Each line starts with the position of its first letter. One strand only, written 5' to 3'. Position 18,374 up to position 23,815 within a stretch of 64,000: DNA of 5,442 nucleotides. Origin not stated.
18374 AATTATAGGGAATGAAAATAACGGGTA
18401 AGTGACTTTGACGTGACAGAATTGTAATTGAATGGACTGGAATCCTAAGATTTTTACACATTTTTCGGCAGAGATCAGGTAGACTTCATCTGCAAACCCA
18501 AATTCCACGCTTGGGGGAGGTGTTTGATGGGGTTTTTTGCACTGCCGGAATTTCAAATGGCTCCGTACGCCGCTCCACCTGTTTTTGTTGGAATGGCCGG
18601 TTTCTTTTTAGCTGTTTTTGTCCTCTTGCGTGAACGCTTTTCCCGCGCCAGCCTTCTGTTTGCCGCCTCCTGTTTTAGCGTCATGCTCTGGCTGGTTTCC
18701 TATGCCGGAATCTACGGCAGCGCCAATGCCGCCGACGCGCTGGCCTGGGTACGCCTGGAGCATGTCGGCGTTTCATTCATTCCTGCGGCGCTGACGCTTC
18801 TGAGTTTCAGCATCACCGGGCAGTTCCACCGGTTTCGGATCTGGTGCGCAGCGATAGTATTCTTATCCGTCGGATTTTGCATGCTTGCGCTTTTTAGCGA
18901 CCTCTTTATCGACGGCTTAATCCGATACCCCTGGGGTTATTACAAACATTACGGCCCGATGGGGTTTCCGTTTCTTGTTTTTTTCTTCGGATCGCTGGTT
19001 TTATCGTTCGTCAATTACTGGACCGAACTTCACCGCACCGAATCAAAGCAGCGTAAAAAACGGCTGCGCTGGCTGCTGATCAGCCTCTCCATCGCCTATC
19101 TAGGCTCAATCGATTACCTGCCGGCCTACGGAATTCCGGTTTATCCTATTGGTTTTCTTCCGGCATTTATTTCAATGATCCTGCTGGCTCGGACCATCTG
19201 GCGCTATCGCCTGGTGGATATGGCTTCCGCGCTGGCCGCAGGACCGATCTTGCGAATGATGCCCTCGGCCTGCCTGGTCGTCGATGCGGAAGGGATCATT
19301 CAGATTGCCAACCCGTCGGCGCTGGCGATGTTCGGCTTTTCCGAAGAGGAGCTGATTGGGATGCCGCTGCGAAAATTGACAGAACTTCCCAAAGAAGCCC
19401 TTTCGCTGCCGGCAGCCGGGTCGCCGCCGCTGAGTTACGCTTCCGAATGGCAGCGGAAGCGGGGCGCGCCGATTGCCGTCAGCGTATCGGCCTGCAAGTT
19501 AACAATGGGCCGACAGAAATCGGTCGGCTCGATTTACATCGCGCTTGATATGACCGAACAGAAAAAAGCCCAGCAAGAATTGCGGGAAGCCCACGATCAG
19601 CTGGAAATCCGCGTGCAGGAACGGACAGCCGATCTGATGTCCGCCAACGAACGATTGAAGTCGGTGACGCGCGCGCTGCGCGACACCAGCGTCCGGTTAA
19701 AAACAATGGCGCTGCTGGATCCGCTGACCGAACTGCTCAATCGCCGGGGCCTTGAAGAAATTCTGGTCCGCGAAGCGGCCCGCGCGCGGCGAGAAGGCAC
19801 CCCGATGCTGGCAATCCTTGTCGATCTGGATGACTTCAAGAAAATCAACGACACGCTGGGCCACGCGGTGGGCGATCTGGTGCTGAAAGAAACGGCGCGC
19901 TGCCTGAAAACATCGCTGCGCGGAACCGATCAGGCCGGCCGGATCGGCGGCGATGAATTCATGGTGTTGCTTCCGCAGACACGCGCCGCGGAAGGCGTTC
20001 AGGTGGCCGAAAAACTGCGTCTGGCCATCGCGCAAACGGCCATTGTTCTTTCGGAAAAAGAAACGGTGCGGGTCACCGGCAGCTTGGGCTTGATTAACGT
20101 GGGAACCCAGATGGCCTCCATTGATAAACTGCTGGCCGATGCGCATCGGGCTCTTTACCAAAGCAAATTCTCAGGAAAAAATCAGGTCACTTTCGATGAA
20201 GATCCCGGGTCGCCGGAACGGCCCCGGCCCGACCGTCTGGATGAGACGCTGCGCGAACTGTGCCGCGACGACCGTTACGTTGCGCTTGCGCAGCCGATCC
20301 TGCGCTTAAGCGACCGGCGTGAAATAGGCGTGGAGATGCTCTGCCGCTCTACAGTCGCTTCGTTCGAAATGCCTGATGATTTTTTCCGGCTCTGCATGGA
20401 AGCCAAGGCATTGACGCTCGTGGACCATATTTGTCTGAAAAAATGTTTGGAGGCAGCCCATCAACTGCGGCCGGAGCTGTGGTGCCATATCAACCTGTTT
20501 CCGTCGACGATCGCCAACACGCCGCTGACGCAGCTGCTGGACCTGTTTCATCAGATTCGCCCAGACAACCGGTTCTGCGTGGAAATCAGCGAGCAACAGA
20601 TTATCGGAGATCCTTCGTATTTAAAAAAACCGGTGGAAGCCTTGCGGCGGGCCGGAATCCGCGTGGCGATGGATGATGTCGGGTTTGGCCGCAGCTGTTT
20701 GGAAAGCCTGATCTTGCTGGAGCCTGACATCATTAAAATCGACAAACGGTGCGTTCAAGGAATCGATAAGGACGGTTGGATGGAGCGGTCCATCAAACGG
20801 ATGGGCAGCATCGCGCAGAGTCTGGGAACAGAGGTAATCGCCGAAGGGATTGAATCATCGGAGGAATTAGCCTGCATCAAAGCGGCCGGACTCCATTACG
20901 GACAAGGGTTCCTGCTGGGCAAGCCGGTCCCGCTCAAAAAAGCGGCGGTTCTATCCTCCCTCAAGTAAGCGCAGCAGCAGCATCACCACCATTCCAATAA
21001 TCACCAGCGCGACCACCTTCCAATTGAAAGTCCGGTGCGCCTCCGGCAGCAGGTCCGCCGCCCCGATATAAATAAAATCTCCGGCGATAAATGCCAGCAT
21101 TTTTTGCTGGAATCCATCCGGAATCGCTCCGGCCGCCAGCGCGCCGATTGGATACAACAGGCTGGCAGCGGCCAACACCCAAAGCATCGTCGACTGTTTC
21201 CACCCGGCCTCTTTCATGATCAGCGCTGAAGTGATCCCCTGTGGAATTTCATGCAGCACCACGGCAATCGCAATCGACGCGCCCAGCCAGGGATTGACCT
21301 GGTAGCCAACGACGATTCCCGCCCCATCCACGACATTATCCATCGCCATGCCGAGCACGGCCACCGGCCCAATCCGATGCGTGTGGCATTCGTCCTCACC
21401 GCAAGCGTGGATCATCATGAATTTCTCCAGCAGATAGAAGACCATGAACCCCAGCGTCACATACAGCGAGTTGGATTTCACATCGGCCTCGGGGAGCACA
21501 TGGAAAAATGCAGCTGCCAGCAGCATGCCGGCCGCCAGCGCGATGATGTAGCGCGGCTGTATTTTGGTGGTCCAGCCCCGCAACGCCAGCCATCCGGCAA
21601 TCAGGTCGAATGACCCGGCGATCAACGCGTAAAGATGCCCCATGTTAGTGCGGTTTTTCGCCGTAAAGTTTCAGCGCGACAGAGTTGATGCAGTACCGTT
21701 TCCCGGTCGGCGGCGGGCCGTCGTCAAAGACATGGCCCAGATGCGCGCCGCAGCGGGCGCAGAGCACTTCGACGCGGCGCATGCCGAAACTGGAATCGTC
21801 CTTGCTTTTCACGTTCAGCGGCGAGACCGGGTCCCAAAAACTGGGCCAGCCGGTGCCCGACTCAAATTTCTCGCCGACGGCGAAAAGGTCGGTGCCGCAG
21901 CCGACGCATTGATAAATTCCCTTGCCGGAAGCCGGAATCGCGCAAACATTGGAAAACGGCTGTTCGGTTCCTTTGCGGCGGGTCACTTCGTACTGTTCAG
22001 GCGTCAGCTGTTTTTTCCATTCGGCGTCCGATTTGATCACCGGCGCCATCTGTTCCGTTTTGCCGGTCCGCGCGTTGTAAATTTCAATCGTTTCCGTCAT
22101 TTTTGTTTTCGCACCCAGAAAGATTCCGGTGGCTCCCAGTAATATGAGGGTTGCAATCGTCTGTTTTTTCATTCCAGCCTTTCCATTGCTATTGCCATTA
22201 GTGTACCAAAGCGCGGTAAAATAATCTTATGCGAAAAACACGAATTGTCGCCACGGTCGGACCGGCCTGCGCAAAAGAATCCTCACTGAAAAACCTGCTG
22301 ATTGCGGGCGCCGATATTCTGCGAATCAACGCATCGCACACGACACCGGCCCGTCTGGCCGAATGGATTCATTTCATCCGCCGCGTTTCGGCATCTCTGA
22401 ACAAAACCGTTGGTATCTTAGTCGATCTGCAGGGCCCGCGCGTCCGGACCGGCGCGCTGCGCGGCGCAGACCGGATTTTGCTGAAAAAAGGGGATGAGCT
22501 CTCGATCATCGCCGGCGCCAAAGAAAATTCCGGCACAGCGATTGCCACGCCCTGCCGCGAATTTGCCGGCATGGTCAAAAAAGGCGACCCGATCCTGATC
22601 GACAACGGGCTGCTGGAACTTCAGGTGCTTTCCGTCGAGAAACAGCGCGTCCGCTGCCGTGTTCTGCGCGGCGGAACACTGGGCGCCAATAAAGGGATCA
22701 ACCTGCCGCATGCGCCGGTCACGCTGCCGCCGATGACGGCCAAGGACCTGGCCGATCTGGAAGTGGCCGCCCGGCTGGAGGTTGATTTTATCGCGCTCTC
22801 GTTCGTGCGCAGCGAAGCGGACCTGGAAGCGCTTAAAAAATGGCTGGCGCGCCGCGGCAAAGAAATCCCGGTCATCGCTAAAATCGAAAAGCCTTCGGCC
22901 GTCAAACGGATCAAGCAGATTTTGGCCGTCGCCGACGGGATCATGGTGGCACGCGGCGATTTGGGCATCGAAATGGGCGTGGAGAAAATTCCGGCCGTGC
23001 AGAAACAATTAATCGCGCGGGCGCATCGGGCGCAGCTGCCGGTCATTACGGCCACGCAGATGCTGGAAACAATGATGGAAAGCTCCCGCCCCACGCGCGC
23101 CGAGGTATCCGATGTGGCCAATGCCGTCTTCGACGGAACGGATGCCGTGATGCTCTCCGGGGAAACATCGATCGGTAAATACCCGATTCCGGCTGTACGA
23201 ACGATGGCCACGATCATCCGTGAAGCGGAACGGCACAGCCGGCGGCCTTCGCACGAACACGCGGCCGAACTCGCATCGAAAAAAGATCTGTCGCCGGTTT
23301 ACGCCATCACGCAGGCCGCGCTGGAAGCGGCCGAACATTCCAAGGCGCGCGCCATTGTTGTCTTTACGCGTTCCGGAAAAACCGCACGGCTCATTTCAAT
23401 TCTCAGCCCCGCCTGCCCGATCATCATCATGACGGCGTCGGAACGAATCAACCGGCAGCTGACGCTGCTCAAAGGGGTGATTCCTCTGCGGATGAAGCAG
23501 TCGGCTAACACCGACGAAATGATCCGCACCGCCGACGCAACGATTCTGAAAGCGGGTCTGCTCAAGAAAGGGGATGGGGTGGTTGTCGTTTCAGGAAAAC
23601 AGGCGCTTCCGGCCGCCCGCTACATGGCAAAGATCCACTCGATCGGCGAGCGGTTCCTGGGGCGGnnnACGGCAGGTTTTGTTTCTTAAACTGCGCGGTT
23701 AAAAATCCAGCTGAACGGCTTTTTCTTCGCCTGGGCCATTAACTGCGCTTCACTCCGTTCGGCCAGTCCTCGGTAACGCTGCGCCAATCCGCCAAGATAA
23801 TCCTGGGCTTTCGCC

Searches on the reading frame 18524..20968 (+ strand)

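Call 76: search_protein_families(library=pfam, proteins=[window:18524-20968:+], max_evalue=0.001)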
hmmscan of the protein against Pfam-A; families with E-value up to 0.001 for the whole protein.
window:18524-20968:+ (814 aa): 6 families
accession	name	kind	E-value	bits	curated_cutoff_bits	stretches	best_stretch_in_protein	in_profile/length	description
PF00563.25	EAL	-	2.8e-43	148.4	31.3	1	574-801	2-236/236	EAL domain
PF00990.26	GGDEF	-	4.2e-41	140.8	23.8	1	396-554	1-161/161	Diguanylate cyclase, GGDEF domain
PF16927.11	HisKA_7TM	-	2.1e-13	51.1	28.6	1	21-233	4-222/224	N-terminal 7TM region of histidine kinase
PF13426.13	PAS_9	-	4.5e-09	37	27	1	248-345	2-103/103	PAS domain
PF00989.32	PAS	-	1.8e-08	34.8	22.6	1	243-332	7-102/113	PAS fold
PF08448.16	PAS_4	-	2.3e-05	25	23.1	1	246-311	4-74/110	PAS fold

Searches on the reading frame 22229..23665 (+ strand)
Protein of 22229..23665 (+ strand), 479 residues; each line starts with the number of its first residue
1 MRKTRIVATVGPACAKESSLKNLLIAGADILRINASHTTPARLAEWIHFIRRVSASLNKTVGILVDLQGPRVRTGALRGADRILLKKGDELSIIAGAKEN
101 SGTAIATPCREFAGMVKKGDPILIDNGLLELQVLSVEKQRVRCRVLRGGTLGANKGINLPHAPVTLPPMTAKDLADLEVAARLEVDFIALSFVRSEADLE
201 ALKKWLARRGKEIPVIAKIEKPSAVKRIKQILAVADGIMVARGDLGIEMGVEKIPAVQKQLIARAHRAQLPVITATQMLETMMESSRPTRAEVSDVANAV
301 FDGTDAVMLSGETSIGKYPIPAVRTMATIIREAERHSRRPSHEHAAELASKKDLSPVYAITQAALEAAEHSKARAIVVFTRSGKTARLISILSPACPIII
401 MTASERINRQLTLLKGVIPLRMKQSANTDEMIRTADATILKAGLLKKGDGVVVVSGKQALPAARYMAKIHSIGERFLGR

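Call 65: list_cluster_members(proteins=[window:22229-23665:+, window:28099-29607:-, window:23689-24675:-, window:16264-16941:-, window:13314-13742:-])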
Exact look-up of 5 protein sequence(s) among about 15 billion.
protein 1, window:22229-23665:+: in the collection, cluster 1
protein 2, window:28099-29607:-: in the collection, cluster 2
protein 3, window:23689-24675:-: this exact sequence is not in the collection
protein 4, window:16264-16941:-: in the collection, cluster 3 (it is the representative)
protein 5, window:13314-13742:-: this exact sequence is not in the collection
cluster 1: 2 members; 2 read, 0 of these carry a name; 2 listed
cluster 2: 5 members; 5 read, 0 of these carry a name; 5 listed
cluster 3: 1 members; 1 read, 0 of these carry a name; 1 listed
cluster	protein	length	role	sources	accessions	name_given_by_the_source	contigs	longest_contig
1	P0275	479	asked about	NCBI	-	-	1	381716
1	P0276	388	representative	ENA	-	-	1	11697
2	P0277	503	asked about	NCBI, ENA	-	-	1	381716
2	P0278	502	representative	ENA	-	-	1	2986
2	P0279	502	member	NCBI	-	-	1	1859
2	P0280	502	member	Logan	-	-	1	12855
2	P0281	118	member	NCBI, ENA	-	-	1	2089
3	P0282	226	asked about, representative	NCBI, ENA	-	-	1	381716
